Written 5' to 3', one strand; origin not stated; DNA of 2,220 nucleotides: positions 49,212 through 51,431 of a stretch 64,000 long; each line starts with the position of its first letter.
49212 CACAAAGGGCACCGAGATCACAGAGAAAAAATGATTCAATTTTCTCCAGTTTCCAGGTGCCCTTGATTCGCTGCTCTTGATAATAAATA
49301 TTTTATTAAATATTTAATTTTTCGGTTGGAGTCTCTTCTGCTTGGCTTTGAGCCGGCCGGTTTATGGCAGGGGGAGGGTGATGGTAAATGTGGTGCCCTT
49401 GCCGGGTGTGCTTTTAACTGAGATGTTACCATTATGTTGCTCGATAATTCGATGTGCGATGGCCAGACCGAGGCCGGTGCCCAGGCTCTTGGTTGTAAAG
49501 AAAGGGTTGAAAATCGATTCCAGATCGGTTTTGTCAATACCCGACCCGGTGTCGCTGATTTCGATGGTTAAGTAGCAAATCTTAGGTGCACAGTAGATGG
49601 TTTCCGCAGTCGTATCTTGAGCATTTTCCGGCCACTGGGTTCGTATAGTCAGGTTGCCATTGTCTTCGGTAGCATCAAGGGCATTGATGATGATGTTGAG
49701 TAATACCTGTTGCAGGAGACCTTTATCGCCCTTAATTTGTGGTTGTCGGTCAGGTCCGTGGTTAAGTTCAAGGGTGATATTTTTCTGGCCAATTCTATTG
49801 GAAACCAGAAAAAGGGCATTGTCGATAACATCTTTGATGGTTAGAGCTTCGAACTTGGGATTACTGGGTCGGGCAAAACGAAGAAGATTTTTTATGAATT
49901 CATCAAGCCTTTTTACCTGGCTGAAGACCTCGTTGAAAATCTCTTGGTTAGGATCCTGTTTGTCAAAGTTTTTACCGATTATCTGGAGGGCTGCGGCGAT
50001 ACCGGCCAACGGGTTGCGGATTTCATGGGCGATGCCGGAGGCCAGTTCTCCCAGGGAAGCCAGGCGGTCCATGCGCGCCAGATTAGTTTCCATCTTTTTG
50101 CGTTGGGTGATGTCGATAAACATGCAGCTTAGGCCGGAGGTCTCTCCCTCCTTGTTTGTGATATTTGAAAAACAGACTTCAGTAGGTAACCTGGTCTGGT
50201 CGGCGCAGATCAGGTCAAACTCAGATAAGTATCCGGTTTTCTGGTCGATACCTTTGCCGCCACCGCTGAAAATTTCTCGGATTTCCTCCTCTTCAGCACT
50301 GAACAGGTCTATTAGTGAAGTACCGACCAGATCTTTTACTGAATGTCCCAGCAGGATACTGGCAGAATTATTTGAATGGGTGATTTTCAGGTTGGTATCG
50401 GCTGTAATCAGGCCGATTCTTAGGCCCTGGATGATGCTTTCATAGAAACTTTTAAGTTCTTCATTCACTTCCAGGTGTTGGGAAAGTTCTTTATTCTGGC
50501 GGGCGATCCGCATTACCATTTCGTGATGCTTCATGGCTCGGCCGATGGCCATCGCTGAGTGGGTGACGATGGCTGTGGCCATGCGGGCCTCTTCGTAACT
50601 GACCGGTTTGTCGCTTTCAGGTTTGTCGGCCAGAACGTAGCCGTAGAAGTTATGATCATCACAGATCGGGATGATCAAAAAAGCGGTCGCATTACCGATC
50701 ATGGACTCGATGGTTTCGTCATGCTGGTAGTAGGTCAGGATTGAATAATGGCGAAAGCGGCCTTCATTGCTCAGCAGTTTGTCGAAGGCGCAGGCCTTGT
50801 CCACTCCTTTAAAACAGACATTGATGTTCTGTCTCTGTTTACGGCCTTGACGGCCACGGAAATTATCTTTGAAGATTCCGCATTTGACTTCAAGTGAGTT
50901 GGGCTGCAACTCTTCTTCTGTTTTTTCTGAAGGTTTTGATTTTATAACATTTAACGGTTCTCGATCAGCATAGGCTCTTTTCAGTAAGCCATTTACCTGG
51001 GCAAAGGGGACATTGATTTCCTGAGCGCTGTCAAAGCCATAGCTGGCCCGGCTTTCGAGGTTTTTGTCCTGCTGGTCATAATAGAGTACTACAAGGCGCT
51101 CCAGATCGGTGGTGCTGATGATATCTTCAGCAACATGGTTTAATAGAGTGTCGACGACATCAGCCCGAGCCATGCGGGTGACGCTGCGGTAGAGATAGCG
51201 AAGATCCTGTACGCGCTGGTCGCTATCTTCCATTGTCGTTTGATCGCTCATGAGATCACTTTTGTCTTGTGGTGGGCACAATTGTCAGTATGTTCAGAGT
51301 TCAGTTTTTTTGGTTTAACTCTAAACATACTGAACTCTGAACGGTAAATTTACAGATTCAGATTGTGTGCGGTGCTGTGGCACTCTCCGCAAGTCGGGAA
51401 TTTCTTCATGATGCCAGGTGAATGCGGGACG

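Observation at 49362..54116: Split two-component system (cytoplasmic GAF/PAS histidine kinase ... NtrC-type sigma-54 activator) bracketing a dodecaheme cytochrome, with sigma-54-like promoters in front of downstream cytochrome genes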

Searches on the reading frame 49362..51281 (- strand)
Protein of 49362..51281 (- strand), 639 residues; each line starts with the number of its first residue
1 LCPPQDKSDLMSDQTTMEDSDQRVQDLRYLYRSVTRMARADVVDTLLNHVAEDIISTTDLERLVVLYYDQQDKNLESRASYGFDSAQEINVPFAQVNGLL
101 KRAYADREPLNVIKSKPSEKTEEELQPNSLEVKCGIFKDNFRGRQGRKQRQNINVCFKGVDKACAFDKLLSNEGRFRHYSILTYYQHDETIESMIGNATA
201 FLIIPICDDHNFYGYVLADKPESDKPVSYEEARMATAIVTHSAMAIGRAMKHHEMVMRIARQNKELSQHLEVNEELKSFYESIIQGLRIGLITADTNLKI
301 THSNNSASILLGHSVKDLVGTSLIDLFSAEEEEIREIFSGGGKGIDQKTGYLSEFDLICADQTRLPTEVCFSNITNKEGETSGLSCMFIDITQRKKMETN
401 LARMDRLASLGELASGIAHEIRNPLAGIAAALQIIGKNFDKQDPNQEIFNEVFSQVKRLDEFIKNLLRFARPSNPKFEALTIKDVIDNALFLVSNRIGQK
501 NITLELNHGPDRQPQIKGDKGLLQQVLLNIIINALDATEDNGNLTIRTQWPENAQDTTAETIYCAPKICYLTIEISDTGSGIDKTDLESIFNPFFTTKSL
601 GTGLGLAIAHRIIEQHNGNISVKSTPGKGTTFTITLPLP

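Call 7: search_protein_families(library=pfam, proteins=[window:49362-51281:-], max_evalue=0.01)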
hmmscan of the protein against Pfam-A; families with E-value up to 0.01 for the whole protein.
window:49362-51281:- (639 aa): 7 families
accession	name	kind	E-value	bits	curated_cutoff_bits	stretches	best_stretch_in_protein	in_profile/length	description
PF02518.31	HATPase_c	-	3.6e-27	95.4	26.4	1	518-638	1-109/111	Histidine kinase-, DNA gyrase B-, and HSP90-like ATPase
PF00512.31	HisKA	-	1.9e-13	50.7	26.9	1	410-473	2-64/66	His Kinase A (phospho-acceptor) domain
PF00989.32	PAS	-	1.3e-11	45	22.6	1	279-391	2-113/113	PAS fold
PF13426.13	PAS_9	-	1.8e-08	35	27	1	292-393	5-103/103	PAS domain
PF08448.16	PAS_4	-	0.0048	17.6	23.1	0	290-395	7-109/110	PAS fold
PF01590.32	GAF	-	0.0055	17.7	22.4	0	198-246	88-133/133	GAF domain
PF19191.5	HEF_HK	-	0.007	17.3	24.1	0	417-466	9-58/67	HEF_HK domain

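Call 61: search_protein_families(library=ncbifam, proteins=[window:49362-51281:-], max_evalue=0.001)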
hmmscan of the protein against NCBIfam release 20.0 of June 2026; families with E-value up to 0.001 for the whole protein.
window:49362-51281:- (639 aa): 81 families (the best 25 are shown)
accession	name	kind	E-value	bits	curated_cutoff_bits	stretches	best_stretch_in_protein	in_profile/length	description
NF008468.0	PRK11360.1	equivalog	1.6e-88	297.6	646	1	274-638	264-608/616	two-component system sensor histidine kinase AtoS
NF007688.0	PRK10364.1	equivalog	9.9e-57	192.7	479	1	393-638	223-451/460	two-component system sensor histidine kinase ZraS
NF010411.0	PRK13837.1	equivalog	3.3e-53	180.9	647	1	392-638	432-675/828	two-component system VirA-like sensor kinase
NF052574.1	HisKinEspCMyxo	equivalog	1.9e-52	178.5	1200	1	259-637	269-636/785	serine histidine kinase EspC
NF046020.1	HisKinCckABruc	equivalog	2.8e-49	167.8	1000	1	293-637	361-706/868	cell cycle histidine kinase CckA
NF046026.1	HisKinCckACaul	equivalog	7.4e-48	163.1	1000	1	299-638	207-532/678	cell cycle histidine kinase CckA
NF046044.1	PnpS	equivalog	3.5e-45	154.7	400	1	245-637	22-390/390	two-component system histidine kinase PnpS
NF052573.1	HisKinEspAMyxo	equivalog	2.3e-41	141.7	1400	1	278-636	258-609/755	serine histidine kinase EspA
NF008293.1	PRK11073.1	equivalog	2e-39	135.8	240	1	281-638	10-347/349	nitrogen regulation protein NR(II)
NF053867.1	SprKinKinDBac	equivalog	2.7e-39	135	775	1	393-638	269-497/500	sporulation kinase KinD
NF033092.0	HK_WalK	equivalog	6.4e-37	127.4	725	1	263-638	243-594/594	cell wall metabolism sensor histidine kinase WalK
NF038348.1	T2SS_HK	subfamily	4.6e-36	124.4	450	2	450-638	402-573/574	histidine kinase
NF010076.0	PRK13557.1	subfamily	2.6e-35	121.8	631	1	266-637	18-393/540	histidine kinase famiy protein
NF047466.1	hybrid_RR_LvrB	exception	1.2e-34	120.1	500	1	394-638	136-376/377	hybrid histidine kinase/response regulator LvrB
NF047874.1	MASE3_PAS_HK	subfamily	1.4e-34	120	560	1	250-638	239-625/655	MASE3 domain-containing sensor histidine kinase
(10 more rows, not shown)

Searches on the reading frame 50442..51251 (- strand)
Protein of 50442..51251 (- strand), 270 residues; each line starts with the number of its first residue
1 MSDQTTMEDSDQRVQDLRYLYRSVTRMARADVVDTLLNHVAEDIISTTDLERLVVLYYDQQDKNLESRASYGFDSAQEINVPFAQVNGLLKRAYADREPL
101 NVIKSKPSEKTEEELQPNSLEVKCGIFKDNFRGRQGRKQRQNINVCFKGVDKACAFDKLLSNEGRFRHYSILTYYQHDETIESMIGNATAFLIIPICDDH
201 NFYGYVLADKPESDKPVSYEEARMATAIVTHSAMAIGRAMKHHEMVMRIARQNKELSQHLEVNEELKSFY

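Call 73: search_solved_structures(query=A11, max_evalue=1)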
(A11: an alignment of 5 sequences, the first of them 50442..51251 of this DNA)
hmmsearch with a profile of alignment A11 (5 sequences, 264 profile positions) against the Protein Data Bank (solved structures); distinct sequences matched with E-value up to 1: 1.
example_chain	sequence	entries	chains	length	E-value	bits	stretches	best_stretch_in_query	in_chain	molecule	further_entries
3oov_A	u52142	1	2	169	0.24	14.1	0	25-99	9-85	Methyl-accepting chemotaxis protein, putative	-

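Call 81: predict_structure(protein=window:50442-51251:-)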
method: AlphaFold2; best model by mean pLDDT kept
length: 270 residues; sequences in the alignment: 1
mean_pLDDT: 31.5   pTM: 0.22
mean pLDDT of the five models: 31.5, 30.6, 29.9, 28.7, 27.6
residues with pLDDT >= 90: 0; 70-90: 0; 50-70: 4; < 50: 266
segments of 3 or more residues with pLDDT < 50: 1-253, 260-270
pLDDT, mean of each block of 10 residues (from residue 1): 38 27 26 34 29 28 25 25 29 28 26 29 24 26 24 26 27 28 31 37 37 39 42 39 39 49 40
secondary structure, 60 per line:
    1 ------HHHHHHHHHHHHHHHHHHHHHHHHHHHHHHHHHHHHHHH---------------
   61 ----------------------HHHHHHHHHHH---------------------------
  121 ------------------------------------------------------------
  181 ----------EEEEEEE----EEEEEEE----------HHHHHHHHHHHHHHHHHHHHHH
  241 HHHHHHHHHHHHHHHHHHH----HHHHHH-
elements in order: H7-45 H83-93 E191-197 E202-208 H219-259 H264-269
